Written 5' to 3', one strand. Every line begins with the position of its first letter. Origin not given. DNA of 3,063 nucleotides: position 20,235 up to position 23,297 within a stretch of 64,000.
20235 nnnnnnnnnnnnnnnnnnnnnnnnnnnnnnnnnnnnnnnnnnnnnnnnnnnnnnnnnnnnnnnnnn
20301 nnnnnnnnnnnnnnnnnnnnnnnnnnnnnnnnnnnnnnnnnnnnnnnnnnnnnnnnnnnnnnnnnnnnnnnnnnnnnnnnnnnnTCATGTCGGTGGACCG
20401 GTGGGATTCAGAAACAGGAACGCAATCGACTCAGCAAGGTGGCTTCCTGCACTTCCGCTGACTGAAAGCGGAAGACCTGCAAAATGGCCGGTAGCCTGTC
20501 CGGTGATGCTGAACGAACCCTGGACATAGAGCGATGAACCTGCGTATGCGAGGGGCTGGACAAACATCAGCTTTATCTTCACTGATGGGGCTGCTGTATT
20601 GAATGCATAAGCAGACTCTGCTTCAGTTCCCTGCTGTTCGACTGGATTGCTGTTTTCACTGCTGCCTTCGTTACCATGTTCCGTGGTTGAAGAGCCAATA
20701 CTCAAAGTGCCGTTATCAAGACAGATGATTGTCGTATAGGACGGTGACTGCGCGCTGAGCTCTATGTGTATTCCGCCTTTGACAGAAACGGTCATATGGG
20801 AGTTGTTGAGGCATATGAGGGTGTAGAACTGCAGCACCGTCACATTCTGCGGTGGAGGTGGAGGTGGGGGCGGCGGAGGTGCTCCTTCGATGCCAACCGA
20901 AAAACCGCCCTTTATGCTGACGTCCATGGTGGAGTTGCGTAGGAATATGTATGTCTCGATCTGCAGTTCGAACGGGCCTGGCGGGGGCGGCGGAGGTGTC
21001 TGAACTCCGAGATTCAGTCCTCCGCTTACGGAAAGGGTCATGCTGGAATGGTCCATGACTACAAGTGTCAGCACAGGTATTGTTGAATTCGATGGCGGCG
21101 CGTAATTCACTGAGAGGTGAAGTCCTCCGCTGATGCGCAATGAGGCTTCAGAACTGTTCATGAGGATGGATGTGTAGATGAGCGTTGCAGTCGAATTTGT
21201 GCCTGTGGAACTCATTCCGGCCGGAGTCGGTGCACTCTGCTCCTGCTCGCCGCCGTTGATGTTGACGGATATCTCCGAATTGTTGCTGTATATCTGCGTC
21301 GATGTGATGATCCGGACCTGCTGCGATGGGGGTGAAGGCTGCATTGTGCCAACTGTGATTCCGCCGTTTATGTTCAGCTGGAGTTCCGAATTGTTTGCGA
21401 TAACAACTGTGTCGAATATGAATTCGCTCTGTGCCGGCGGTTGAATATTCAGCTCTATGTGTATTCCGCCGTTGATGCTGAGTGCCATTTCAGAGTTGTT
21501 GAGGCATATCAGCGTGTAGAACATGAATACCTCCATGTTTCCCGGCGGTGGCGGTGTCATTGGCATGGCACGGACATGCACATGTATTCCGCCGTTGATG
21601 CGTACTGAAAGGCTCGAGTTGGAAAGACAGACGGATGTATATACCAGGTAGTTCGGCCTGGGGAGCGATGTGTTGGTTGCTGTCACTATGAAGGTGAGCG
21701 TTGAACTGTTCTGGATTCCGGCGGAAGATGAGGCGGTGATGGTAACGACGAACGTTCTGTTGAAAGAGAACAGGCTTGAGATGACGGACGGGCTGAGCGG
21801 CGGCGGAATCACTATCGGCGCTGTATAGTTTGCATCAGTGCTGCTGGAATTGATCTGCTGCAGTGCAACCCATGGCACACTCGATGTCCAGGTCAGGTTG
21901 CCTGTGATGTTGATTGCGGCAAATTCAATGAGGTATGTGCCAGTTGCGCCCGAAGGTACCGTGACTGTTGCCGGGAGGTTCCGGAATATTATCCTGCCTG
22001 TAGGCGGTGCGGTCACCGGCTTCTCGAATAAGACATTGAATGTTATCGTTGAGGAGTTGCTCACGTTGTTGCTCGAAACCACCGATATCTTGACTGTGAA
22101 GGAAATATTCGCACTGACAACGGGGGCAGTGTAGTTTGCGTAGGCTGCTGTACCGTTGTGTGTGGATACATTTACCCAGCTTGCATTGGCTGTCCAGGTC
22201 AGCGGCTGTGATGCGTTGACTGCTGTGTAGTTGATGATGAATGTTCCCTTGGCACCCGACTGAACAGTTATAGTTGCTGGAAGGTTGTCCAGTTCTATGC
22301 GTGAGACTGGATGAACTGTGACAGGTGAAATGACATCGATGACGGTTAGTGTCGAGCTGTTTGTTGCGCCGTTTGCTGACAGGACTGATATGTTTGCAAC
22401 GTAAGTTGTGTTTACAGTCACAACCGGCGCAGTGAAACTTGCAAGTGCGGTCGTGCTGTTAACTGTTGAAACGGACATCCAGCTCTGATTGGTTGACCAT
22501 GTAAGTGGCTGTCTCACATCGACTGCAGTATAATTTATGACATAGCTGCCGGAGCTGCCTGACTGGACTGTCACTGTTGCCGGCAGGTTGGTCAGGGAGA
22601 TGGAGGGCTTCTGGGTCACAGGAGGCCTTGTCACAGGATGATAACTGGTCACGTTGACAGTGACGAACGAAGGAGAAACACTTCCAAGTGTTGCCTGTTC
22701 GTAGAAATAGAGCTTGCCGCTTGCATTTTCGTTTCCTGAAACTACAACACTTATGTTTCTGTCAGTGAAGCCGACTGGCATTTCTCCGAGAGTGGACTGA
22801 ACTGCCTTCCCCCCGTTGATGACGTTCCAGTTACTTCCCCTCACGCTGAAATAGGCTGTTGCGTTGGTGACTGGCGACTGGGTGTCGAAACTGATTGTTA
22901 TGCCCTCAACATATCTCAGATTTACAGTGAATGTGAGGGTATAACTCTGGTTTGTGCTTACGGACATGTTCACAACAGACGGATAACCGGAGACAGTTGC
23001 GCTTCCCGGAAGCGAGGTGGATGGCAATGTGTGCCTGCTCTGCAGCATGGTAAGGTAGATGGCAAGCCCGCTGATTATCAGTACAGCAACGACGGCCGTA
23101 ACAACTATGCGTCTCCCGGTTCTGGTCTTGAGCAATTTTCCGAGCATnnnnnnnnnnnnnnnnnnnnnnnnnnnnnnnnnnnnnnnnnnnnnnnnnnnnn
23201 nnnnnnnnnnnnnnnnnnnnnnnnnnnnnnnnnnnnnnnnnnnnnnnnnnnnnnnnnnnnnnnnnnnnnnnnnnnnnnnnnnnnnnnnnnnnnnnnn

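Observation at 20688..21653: Previously unrecognised 34-43-aa tandem repeat with polyproline spacers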

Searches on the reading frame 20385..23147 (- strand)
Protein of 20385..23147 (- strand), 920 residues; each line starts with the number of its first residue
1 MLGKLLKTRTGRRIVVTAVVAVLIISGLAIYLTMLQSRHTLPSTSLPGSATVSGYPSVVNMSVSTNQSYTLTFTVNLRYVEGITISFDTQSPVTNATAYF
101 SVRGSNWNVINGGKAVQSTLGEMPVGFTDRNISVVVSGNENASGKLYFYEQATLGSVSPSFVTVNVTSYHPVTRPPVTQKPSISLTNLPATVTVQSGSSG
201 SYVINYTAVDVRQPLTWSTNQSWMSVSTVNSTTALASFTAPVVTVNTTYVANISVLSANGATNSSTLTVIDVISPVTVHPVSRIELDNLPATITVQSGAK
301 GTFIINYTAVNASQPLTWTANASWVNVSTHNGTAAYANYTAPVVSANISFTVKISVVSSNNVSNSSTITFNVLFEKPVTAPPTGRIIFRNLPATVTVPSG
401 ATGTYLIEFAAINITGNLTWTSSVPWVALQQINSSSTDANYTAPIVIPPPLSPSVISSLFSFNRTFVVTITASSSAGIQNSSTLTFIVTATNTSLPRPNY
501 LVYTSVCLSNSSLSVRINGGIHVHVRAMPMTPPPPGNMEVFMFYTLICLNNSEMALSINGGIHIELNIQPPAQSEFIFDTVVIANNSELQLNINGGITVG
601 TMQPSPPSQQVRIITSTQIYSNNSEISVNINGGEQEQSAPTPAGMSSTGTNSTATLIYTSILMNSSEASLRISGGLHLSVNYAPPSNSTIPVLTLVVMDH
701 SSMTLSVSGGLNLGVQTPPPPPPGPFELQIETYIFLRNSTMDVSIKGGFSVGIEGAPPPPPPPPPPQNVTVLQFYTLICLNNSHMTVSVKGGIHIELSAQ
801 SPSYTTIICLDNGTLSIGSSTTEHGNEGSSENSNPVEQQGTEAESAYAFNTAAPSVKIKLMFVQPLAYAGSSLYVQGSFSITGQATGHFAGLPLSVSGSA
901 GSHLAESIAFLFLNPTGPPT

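Call 3: search_protein_families(library=pfam, proteins=[window:20385-23147:-], max_evalue=1)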
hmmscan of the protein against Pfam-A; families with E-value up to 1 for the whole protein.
window:20385-23147:- (920 aa): 1 family
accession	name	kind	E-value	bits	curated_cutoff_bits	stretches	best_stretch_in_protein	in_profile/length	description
PF17447.7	YkpC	-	0.74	10.1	27.7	0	11-33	5-27/42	Uncharacterized YkpC-like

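Call 5: search_protein_families(library=ncbifam, proteins=[window:20385-23147:-], max_evalue=10)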
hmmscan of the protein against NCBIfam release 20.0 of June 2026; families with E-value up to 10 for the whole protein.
window:20385-23147:- (920 aa): 0 families

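Call 7: find_homologous_proteins(query=window:20385-23147:-, max_evalue=0.001)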
Query window:20385-23147:- (920 aa): 16 proteins with E <= 0.001 among 8000 candidates.
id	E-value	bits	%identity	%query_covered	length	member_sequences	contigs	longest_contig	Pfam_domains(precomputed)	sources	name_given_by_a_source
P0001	0.0e+0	1962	100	100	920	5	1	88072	-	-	-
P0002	0.0e+0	1018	57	100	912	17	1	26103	-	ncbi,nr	ncbi:MAG: hypothetical protein KIY10_06855 [Thermoplasmata archaeon]|nr:hypothetical protein [Candid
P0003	7.2e-294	995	55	100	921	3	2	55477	-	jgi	jgi:hypothetical protein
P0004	9.6e-262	889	51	100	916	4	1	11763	-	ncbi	-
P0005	5.1e-174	599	38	62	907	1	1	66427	PF16403.12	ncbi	-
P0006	9.3e-147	509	39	86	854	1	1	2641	-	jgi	jgi:hypothetical protein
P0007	8.8e-134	466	40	81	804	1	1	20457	-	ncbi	-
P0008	4.5e-133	464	39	81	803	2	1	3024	-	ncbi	-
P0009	8.5e-127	443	38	81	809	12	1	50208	-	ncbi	-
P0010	1.2e-123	432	47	53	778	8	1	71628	-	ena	-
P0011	2.8e-121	425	38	78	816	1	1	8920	-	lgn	-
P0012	4.7e-111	391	46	56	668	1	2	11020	-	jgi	jgi:hypothetical protein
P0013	7.8e-108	380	46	55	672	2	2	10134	-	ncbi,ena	-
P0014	8.8e-107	377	47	55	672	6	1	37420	-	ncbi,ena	-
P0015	2.3e-92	329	50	41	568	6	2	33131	-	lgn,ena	-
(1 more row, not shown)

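Call 26: predict_structure(alignment_id=A2)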
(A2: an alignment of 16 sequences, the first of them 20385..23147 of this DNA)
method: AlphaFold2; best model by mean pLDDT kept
length: 920 residues; sequences in the alignment: 16
mean_pLDDT: 65.9   pTM: 0.42
mean pLDDT of the five models: 65.9, 65.4, 65.0, 63.3, 62.6
residues with pLDDT >= 90: 37; 70-90: 475; 50-70: 161; < 50: 247
segments of 3 or more residues with pLDDT < 50: 1-8, 25-44, 169-179, 274-280, 376-382, 448-459, 492-495, 528-536, 568-571, 602-609, 634-654, 682-688, 717-723, 755-769, 799-802, 821-920
pLDDT, mean of each block of 10 residues (from residue 1): 48 56 42 29 61 86 78 86 84 79 86 85 82 83 81 84 75 38 75 80 80 82 86 84 79 83 83 46 72 83 83 83 87 85 83 87 87 56 72 76 84 78 85 85 63 41 74 83 78 55 72 78 58 53 75 83 60 64 83 72 45 69 86 38 25 52 84 68 48 73 83 54 54 79 78 46 43 67 80 58 60 69 35 24 25 35 35 24 22 21 28 32
secondary structure, 60 per line:
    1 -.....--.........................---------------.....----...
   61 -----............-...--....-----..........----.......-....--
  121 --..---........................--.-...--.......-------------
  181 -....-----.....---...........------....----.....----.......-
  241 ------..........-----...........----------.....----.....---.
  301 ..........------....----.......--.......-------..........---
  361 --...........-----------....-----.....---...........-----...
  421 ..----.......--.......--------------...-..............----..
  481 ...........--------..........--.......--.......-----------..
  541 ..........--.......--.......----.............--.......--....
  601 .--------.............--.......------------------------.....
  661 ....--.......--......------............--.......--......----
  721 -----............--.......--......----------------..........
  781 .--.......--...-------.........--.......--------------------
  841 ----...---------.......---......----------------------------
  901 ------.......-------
elements in order (helices of 4 or more, strands of 3 or more residues): H2-6 H9-33 E49-53 E58-60 E66-77 E79-81 E84-87 E93-102 E107-110 E115-118 E128-151 E156-158 E161-167 E182-185 E191-195 E199-209 E216-219 E224-228 E233-239 E247-256 E262-272 E283-287 E292-296 E300-310 E317-320 E325-331 E334-340 E348-357 E363-373 E385-388 E394-398 E402-412 E418-422 E427-433 E436-442 E461-474 E479-491 E500-509 E512-518 E521-527 E539-550 E553-559 E562-568 E573-585 E588-594 E597-601 E610-622 E625-631 E656-664 E667-673 E676-681 E688-699 E702-708 E711-716 E726-737 E740-746 E749-754 E771-781 E784-790 E793-795 E803-811 E814-820 E857-863 H867-872 E907-913
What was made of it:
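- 20385..23147 (-): 920-aa ORF: a surface glycoprotein anchored by an N-terminal TM helix. Order of domains: TM, N-terminal beta-sandwich, three Ig-like domains, beta-solenoid repeat array, C-terminal tail. AF2 secondary structure in call 26.
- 23049..23123 (-): N-terminal hydrophobic helix (residues 9-33), preceded by an invariant R-x-G-R-R. Read as a signal-anchor; a twin-arginine signal is possible. Helix 9-33 in the AF2 model (call 26).
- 22638..23015 (-): N-terminal all-beta domain (residues ~45-170). AF2 strands with pLDDT about 80-86 (call 26).
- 20388..20657 (-): C-terminal tail (residues 831-920). Predicted disordered, but it carries two family-wide motifs: [KM]IKL and a terminal [ST]GPP. 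pLDDT 21-35 (call 26).
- On N-glycosylated archaeal surface proteins (functional class): N-terminal TM helix (call 26).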

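Call 36: find_encoding_contigs(protein=P0005, flank=6000, max_places=2)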
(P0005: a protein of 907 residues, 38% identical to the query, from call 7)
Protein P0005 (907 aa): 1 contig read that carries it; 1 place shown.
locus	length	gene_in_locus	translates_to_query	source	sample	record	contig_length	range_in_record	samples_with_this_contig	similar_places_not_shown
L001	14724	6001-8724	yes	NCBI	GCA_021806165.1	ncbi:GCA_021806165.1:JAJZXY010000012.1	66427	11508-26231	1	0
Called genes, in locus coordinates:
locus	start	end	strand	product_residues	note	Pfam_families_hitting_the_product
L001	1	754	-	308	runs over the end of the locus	PF07934:OGG_N, PF00730:HhH-GPD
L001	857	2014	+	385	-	PF00108:Thiolase_N, PF00109:ketoacyl-synt (weak), PF08545:ACP_syn_III (faint), PF02803:Thiolase_C (weak), PF22691:Thiolase_C_1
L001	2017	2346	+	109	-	PF01796:OB_ChsH2_C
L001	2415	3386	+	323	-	PF02737:3HCDH_N, PF00725:3HCDH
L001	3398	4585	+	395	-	PF02771:Acyl-CoA_dh_N, PF02770:Acyl-CoA_dh_M, PF00441:Acyl-CoA_dh_1, PF08028:Acyl-CoA_dh_2, PF22924:ACOX_C_alpha1 (weak)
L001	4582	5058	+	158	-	PF00293:NUDIX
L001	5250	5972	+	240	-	-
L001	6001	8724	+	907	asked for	PF16403:Bact_surface_Ig-like (faint)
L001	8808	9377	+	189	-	-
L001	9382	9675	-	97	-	-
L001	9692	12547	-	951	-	PF09286:Pro-kuma_activ, PF00801:PKD (faint), PF18911:PKD_4 (weak)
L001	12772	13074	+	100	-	PF01883:FeS_assembly_P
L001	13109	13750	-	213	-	PF00227:Proteasome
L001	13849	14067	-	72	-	-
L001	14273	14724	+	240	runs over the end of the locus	PF23023:Anti-Pycsar_Apyc1 (weak), PF00753:Lactamase_B (faint), PF12706:Lactamase_B_2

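Call 37: find_encoding_contigs(protein=P0009, flank=6000, max_places=2)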
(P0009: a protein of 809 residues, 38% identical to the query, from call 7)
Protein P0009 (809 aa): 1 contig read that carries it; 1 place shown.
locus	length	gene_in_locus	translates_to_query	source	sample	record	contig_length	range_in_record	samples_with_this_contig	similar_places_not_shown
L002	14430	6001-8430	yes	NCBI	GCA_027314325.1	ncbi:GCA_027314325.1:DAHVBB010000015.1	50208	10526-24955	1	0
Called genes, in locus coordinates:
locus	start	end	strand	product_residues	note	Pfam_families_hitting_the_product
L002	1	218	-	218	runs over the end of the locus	PF00730:HhH-GPD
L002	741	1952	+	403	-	PF00108:Thiolase_N, PF02803:Thiolase_C (faint), PF00109:ketoacyl-synt (weak), PF08545:ACP_syn_III (faint), PF22691:Thiolase_C_1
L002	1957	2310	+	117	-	PF01796:OB_ChsH2_C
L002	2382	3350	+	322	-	PF02737:3HCDH_N, PF00725:3HCDH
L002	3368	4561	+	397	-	PF02771:Acyl-CoA_dh_N, PF02770:Acyl-CoA_dh_M, PF00441:Acyl-CoA_dh_1, PF08028:Acyl-CoA_dh_2, PF22924:ACOX_C_alpha1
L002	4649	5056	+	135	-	PF00293:NUDIX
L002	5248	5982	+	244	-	-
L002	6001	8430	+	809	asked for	-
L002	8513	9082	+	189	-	-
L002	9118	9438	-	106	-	-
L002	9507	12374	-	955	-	PF09286:Pro-kuma_activ, PF00801:PKD (weak), PF18911:PKD_4 (weak)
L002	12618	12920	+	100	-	PF01883:FeS_assembly_P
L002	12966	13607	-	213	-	PF00227:Proteasome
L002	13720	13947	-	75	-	-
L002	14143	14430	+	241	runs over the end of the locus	PF00753:Lactamase_B (weak), PF23023:Anti-Pycsar_Apyc1, PF12706:Lactamase_B_2, PF13483:Lactamase_B_3 (faint)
